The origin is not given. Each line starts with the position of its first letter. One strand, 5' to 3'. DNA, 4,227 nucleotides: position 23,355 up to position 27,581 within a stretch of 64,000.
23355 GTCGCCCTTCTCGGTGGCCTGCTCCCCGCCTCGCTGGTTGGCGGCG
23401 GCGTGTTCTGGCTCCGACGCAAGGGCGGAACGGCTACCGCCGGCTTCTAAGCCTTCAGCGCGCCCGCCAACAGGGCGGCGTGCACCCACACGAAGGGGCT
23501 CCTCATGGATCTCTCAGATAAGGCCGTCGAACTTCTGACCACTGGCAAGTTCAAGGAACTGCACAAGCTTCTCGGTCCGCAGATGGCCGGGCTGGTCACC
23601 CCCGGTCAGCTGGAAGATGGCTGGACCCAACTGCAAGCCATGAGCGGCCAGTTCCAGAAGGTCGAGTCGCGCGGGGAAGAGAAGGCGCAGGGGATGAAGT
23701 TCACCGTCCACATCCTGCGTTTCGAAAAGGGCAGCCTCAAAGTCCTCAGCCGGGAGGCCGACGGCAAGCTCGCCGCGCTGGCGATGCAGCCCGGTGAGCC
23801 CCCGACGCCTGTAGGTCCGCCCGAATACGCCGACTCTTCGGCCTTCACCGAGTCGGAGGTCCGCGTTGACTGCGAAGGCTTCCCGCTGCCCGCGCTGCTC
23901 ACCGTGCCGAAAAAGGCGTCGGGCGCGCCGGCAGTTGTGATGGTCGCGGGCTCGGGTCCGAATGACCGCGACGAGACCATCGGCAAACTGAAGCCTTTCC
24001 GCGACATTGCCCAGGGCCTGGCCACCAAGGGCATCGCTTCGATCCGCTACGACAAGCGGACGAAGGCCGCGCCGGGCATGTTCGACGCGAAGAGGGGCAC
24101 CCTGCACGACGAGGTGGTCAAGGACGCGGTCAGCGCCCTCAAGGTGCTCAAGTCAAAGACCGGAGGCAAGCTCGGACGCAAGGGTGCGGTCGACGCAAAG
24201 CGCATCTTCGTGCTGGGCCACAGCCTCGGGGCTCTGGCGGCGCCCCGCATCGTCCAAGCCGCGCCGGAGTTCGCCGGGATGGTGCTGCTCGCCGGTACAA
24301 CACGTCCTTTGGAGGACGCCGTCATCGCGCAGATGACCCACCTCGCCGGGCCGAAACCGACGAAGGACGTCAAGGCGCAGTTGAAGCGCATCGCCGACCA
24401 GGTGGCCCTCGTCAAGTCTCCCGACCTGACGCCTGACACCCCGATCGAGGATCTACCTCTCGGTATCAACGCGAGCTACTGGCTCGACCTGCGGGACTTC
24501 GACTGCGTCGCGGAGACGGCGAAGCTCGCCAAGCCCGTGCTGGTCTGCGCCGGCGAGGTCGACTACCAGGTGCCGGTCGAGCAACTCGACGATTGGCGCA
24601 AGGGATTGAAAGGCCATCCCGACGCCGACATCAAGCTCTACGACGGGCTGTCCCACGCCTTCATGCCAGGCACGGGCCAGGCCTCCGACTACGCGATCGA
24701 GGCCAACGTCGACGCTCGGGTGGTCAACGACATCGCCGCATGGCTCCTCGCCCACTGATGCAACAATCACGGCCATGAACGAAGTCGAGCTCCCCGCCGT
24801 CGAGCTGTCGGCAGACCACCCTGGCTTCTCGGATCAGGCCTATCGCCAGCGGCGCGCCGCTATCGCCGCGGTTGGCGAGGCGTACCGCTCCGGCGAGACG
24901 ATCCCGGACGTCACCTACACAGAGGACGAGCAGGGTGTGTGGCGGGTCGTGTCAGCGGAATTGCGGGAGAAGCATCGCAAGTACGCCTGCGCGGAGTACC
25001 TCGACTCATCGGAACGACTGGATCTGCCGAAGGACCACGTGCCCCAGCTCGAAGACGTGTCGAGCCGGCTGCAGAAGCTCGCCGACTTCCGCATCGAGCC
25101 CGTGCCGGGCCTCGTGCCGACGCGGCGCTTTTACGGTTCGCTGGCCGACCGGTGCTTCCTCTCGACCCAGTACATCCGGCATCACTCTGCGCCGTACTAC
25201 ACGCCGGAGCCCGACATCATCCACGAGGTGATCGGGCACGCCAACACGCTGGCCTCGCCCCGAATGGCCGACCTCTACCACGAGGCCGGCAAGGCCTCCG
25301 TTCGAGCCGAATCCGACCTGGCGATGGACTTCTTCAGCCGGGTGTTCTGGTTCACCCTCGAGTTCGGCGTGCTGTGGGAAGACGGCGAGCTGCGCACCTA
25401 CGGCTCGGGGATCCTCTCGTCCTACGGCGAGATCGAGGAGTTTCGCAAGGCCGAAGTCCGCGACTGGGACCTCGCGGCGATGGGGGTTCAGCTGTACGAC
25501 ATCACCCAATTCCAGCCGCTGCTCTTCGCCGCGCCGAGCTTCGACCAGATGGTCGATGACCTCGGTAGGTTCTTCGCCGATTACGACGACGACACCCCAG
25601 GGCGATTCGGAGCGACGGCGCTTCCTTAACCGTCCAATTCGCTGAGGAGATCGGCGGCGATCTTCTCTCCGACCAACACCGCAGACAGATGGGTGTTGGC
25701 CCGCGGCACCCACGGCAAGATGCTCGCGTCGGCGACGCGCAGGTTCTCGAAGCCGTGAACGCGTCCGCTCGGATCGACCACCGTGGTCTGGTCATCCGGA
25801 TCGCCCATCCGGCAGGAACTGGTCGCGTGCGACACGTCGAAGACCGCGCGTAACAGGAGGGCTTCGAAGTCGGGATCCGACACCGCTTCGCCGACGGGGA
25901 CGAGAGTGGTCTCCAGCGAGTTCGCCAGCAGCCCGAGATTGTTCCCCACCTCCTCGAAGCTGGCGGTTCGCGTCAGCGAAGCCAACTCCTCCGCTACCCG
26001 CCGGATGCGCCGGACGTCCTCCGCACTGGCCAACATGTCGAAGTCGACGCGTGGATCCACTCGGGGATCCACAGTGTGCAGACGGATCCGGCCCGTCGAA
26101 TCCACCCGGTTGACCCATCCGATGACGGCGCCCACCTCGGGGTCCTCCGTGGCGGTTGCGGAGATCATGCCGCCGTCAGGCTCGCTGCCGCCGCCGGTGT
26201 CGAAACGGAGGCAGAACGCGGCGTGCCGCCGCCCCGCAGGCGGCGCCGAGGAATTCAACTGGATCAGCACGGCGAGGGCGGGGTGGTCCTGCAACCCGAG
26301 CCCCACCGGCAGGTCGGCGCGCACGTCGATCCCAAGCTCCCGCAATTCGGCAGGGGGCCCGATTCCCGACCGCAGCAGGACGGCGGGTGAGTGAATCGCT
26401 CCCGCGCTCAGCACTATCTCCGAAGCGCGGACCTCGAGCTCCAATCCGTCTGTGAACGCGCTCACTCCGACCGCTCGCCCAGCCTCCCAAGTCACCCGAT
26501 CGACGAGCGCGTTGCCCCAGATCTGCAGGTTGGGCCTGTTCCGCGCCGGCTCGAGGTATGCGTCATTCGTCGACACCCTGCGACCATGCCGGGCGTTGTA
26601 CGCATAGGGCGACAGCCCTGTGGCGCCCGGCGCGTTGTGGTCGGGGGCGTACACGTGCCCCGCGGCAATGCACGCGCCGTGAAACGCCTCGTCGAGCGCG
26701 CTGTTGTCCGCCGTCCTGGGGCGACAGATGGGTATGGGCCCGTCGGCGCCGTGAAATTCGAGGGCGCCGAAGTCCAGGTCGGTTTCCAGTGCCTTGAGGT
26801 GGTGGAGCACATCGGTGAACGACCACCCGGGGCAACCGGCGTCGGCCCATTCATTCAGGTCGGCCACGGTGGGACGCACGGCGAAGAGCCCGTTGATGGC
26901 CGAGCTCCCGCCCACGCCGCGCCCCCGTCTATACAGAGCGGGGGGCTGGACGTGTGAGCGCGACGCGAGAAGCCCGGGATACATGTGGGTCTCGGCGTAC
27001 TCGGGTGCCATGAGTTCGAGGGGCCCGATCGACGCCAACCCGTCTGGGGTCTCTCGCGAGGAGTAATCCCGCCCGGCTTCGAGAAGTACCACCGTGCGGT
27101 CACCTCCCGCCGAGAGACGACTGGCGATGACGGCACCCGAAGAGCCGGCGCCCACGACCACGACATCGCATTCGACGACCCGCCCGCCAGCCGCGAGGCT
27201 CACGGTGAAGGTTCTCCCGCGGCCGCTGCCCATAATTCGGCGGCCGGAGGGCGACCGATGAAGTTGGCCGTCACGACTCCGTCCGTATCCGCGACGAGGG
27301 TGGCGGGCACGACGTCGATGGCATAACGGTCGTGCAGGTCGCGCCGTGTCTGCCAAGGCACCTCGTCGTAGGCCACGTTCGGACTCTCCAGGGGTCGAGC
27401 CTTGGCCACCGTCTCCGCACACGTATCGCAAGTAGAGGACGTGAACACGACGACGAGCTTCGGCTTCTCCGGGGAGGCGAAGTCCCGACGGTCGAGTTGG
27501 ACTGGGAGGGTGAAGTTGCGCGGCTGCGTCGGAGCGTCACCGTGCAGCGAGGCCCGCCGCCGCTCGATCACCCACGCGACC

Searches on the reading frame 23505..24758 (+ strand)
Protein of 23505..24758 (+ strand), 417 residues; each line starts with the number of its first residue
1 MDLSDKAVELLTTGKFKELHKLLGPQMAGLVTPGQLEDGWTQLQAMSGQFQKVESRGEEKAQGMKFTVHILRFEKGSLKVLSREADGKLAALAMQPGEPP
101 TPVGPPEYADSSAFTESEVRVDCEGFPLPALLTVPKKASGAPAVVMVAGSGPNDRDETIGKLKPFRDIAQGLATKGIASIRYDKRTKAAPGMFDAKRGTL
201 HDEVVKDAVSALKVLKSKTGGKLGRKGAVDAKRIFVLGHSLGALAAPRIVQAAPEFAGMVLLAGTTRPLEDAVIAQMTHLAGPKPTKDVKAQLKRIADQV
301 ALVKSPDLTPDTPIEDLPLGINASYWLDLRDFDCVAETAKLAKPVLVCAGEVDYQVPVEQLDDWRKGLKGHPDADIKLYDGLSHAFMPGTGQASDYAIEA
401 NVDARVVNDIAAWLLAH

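Call 5: search_protein_families(library=pfam, proteins=[window:23505-24758:+], max_evalue=0.001)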
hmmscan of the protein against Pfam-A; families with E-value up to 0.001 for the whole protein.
window:23505-24758:+ (417 aa): 5 families
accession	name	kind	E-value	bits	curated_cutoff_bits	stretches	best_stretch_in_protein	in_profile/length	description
PF12146.15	Hydrolase_4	-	4.4e-10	39.7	27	1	165-386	20-234/239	Serine aminopeptidase, S33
PF01738.24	DLH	-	4.5e-09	36.7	21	1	336-403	137-204/217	Dienelactone hydrolase family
PF13026.12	DUF3887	-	4.1e-07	31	31.8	1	4-80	1-78/91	Protein of unknown function (DUF3887)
PF12697.13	Abhydrolase_6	-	5.6e-06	27.6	26.3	1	205-386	51-206/217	Alpha/beta hydrolase family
PF00326.27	Peptidase_S9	-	4.1e-05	23.6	22.6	0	336-396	142-199/213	Prolyl oligopeptidase family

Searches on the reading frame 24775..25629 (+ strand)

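Call 5: search_protein_families(library=pfam, proteins=[window:24775-25629:+], max_evalue=0.001)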
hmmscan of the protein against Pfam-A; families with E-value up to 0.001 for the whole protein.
window:24775-25629:+ (284 aa): 1 family
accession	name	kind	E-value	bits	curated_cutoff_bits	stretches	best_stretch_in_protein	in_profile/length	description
PF00351.26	Biopterin_H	-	1.1e-78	265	22.7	1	9-268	22-286/331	Biopterin-dependent aromatic amino acid hydroxylase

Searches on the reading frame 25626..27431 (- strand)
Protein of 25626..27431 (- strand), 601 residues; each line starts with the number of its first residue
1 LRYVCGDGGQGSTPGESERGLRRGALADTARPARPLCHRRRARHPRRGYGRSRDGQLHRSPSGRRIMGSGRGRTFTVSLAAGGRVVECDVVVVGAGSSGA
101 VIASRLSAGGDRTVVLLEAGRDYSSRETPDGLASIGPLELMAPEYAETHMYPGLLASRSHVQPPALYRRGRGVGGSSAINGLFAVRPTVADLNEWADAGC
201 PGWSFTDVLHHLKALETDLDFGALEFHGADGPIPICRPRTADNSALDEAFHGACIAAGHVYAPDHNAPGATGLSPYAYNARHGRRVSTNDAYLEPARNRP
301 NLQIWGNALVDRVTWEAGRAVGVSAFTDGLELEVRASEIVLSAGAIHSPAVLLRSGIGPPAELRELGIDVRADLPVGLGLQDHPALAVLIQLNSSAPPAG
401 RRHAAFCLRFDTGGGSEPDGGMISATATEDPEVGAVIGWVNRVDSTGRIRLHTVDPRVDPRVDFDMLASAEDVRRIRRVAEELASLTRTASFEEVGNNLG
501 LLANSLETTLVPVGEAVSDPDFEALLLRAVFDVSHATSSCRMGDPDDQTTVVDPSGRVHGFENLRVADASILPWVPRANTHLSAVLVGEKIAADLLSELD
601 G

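Call 11: search_protein_families(library=pfam, proteins=[window:25626-27431:-], max_evalue=0.0001)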
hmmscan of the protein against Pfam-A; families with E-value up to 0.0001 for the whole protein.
window:25626-27431:- (601 aa): 2 families
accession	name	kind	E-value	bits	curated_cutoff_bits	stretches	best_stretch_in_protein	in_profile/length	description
PF00732.25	GMC_oxred_N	-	6.9e-37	127.8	23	1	90-385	3-218/218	GMC oxidoreductase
PF05199.19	GMC_oxred_C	-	7.4e-28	98.3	24.6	1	445-588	3-139/139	GMC oxidoreductase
